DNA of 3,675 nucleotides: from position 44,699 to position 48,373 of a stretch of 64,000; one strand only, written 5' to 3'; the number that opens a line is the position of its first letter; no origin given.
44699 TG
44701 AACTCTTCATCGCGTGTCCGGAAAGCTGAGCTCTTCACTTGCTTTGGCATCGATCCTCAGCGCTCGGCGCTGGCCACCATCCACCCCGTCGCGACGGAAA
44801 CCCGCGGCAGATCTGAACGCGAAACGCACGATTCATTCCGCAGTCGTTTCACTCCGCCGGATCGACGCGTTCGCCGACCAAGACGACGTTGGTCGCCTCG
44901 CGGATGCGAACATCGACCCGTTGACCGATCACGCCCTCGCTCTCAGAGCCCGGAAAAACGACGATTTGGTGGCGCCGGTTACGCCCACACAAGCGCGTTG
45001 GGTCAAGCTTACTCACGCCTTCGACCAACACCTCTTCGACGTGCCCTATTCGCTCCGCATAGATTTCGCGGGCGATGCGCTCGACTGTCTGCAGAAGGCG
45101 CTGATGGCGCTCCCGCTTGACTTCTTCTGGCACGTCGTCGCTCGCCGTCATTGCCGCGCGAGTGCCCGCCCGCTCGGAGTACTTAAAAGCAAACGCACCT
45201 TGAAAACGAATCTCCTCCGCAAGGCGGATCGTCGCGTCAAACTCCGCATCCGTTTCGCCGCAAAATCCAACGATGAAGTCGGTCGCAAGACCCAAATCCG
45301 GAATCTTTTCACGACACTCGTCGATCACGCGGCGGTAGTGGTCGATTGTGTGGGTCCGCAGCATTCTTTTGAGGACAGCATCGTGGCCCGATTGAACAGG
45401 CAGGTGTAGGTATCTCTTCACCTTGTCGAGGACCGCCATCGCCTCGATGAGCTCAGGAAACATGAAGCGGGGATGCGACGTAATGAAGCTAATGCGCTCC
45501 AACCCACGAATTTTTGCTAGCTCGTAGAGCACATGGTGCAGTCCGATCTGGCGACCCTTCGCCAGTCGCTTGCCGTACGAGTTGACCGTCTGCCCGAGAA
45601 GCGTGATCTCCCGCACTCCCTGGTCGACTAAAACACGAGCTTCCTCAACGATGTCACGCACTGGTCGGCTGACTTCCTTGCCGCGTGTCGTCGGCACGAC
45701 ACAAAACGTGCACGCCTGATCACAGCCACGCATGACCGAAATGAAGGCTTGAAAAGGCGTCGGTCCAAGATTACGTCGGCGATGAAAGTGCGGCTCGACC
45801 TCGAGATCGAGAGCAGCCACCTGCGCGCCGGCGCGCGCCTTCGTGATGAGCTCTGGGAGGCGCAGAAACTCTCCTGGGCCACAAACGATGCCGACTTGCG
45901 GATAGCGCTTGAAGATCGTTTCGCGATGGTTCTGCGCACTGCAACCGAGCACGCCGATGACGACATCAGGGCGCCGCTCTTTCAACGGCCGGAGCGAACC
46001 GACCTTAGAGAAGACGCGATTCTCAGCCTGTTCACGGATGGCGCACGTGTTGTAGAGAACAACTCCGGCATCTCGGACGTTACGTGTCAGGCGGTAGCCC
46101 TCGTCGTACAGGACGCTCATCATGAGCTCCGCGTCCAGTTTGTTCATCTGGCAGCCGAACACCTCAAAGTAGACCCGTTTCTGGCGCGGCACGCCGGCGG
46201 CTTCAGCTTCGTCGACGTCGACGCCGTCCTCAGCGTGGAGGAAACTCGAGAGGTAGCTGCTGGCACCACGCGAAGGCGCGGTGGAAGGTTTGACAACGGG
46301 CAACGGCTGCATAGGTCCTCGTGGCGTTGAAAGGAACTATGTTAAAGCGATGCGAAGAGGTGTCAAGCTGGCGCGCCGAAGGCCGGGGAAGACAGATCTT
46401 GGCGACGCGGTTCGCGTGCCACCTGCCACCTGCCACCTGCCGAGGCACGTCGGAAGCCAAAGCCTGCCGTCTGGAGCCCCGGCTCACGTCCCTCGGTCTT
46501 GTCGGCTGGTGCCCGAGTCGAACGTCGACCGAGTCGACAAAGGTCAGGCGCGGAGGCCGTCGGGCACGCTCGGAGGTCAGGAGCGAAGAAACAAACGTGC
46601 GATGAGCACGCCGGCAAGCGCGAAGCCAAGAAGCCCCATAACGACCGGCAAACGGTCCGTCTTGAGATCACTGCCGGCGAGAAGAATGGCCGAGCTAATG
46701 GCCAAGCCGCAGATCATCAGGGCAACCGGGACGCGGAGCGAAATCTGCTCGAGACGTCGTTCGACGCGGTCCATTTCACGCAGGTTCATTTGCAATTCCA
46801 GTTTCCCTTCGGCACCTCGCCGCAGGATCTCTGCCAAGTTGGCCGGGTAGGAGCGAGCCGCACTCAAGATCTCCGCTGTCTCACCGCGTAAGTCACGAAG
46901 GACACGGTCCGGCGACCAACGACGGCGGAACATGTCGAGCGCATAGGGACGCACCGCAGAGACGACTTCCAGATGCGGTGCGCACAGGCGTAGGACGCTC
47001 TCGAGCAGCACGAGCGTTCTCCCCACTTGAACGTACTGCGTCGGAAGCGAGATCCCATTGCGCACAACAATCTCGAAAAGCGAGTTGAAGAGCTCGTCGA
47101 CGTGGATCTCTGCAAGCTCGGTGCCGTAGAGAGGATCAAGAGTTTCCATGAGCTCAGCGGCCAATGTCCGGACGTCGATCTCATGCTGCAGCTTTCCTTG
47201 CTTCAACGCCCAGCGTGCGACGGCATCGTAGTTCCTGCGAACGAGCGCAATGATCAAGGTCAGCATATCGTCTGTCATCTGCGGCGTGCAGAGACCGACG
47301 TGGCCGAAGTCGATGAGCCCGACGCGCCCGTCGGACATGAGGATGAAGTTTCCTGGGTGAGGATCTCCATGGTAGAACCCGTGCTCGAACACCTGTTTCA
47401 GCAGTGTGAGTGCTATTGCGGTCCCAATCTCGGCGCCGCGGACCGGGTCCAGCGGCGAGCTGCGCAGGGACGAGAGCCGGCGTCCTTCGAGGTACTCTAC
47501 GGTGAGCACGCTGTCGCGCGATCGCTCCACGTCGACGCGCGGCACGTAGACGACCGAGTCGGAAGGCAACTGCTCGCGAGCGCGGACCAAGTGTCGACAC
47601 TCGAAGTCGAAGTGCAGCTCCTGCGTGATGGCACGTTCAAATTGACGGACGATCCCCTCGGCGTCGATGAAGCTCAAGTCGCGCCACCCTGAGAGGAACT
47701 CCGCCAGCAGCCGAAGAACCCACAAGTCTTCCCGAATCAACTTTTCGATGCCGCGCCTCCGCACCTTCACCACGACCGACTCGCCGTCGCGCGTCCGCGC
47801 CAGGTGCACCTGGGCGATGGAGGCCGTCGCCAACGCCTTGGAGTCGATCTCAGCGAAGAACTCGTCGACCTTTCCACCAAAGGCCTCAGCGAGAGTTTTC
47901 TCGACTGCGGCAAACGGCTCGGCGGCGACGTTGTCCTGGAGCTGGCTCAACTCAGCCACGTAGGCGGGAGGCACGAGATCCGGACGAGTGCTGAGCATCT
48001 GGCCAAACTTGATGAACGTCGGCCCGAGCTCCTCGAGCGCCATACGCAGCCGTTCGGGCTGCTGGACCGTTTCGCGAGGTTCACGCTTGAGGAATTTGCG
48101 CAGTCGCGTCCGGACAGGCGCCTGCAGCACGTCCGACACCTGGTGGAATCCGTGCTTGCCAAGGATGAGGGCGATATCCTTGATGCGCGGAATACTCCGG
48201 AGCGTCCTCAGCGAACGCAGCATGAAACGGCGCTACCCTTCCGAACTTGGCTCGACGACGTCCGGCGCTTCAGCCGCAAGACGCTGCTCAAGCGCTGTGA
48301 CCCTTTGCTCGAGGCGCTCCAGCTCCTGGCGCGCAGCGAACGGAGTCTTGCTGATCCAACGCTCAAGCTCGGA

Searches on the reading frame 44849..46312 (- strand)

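Call 43: search_protein_families(library=pfam, proteins=[window:44849-46312:-], max_evalue=0.0001)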
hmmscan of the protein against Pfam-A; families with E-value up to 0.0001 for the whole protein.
window:44849-46312:- (487 aa): 3 families
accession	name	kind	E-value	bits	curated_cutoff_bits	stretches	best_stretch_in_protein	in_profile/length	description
PF04055.27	Radical_SAM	-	1e-30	107.6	29.5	1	191-365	1-166/166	Radical SAM superfamily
PF00919.26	UPF0004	-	2.4e-27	95.3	27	1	46-145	1-98/98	Uncharacterized protein family UPF0004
PF01938.26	TRAM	-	1.7e-09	37.8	21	1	422-481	4-59/61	TRAM domain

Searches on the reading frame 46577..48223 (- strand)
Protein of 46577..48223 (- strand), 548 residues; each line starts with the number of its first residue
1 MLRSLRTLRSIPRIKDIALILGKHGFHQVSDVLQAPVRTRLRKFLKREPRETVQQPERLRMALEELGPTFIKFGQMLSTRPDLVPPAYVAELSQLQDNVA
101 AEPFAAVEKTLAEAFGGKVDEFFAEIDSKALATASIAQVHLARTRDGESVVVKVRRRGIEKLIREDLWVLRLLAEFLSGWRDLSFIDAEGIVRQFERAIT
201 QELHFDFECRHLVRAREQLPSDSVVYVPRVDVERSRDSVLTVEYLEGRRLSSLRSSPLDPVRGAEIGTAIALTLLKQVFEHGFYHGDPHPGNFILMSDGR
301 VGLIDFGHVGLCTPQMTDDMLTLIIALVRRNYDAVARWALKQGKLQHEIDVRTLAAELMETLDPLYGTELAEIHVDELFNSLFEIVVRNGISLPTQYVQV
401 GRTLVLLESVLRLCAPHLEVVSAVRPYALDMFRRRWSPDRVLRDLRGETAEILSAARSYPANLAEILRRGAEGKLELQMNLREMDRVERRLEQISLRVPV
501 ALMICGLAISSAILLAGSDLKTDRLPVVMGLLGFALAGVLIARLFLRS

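Call 43: search_protein_families(library=pfam, proteins=[window:46577-48223:-], max_evalue=0.0001)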
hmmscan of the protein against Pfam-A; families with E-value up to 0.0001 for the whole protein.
window:46577-48223:- (548 aa): 2 families
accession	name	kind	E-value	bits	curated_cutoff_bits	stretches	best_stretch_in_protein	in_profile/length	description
PF03109.22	ABC1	-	2.9e-59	200.6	22.9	1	94-337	1-242/244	ABC1 atypical kinase-like domain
PF01636.29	APH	-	9.4e-06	26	23.2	1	244-311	130-199/239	Phosphotransferase enzyme family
